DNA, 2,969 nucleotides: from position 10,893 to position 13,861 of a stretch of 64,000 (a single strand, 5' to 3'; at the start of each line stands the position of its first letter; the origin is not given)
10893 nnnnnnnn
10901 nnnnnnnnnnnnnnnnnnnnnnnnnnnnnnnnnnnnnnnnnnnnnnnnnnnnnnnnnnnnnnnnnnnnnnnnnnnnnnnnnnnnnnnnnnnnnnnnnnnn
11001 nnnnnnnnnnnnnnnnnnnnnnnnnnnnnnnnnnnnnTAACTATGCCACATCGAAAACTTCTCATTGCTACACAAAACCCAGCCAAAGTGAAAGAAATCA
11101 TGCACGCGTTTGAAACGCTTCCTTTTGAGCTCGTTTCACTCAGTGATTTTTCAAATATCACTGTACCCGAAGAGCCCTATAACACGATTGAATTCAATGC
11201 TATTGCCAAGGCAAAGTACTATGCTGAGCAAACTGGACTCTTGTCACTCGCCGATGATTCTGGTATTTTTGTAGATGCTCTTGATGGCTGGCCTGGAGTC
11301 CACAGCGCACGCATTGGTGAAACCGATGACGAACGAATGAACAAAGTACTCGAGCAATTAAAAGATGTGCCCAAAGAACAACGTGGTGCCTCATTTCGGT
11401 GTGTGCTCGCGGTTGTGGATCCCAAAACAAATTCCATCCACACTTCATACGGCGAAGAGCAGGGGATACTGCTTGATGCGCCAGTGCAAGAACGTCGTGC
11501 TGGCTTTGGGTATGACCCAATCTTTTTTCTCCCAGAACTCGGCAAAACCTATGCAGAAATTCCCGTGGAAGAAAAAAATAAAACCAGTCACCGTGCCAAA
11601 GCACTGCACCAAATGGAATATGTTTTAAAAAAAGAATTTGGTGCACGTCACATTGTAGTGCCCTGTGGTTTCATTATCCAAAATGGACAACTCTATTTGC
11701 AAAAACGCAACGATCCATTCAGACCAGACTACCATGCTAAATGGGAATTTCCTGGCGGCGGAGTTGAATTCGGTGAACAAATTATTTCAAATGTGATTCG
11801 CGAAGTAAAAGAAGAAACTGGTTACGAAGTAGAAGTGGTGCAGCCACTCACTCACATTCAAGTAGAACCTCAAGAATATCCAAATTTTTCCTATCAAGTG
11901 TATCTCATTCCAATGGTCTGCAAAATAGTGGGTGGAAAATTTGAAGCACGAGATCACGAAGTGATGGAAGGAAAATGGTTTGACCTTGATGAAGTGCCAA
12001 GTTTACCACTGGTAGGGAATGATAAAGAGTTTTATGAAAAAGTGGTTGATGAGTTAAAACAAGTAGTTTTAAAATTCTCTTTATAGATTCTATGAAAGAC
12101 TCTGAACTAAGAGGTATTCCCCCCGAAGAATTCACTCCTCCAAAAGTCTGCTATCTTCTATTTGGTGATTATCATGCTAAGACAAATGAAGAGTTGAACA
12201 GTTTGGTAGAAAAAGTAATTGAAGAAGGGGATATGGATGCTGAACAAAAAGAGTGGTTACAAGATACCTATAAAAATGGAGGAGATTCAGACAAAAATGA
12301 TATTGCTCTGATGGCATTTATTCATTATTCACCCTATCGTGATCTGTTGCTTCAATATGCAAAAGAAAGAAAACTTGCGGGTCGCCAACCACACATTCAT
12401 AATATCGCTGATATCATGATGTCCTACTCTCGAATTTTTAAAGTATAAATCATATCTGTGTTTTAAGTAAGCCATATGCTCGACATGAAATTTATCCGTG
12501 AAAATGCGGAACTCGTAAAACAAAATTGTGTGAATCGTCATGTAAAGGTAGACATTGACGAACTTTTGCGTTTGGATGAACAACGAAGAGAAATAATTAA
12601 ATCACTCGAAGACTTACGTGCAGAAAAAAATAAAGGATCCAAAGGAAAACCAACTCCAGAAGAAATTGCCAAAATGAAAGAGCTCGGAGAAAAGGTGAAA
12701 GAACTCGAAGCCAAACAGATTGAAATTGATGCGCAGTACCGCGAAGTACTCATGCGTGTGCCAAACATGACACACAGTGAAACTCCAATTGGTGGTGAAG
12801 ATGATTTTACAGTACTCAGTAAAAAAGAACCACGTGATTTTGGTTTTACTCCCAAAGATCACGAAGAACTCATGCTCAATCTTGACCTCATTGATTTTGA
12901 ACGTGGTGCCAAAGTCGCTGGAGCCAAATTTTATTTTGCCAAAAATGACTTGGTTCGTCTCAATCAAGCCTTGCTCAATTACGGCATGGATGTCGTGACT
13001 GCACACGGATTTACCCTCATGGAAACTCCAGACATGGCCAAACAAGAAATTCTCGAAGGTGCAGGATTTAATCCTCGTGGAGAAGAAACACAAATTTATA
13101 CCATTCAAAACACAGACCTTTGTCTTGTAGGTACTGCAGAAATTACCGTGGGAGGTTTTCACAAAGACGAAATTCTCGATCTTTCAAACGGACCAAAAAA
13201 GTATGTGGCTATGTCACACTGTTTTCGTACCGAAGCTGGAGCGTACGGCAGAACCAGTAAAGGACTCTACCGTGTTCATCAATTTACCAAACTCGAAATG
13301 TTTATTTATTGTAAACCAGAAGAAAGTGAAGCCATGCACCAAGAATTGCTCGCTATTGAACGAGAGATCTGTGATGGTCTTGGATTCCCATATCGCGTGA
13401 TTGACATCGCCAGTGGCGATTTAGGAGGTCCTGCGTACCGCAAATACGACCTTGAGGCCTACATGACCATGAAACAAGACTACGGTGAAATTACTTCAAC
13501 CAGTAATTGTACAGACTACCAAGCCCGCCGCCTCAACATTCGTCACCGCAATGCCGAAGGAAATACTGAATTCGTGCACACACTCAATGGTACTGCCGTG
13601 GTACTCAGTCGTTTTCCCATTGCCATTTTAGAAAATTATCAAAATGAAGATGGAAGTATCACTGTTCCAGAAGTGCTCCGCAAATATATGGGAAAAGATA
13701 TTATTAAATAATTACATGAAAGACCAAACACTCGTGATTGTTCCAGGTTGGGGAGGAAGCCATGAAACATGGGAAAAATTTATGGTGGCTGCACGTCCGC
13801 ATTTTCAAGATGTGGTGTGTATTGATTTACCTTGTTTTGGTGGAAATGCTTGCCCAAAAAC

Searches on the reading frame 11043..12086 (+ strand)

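Call 63: search_protein_families(library=pfam, proteins=[window:11043-12086:+], max_evalue=0.00001)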
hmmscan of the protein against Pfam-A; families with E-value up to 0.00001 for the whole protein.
window:11043-12086:+ (347 aa): 2 families
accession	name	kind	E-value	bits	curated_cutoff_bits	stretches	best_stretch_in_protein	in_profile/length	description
PF01725.21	Ham1p_like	-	4.6e-53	180.3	22.5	1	6-191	1-183/186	Ham1 family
PF00293.34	NUDIX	-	2.9e-19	69.8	21.1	1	211-333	9-133/134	NUDIX domain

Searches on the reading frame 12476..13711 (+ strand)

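Call 63: search_protein_families(library=pfam, proteins=[window:12476-13711:+], max_evalue=0.00001)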
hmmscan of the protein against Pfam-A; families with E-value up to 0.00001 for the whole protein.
window:12476-13711:+ (411 aa): 2 families
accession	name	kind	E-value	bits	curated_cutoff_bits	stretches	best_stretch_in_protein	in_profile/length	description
PF00587.30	tRNA-synt_2b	-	1.2e-26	94.3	29.3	1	213-388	9-179/179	tRNA synthetase class II core domain (G, H, P, S and T)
PF02403.27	Seryl_tRNA_N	-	6.4e-21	75.1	28.2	1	1-98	1-107/108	Seryl-tRNA synthetase N-terminal domain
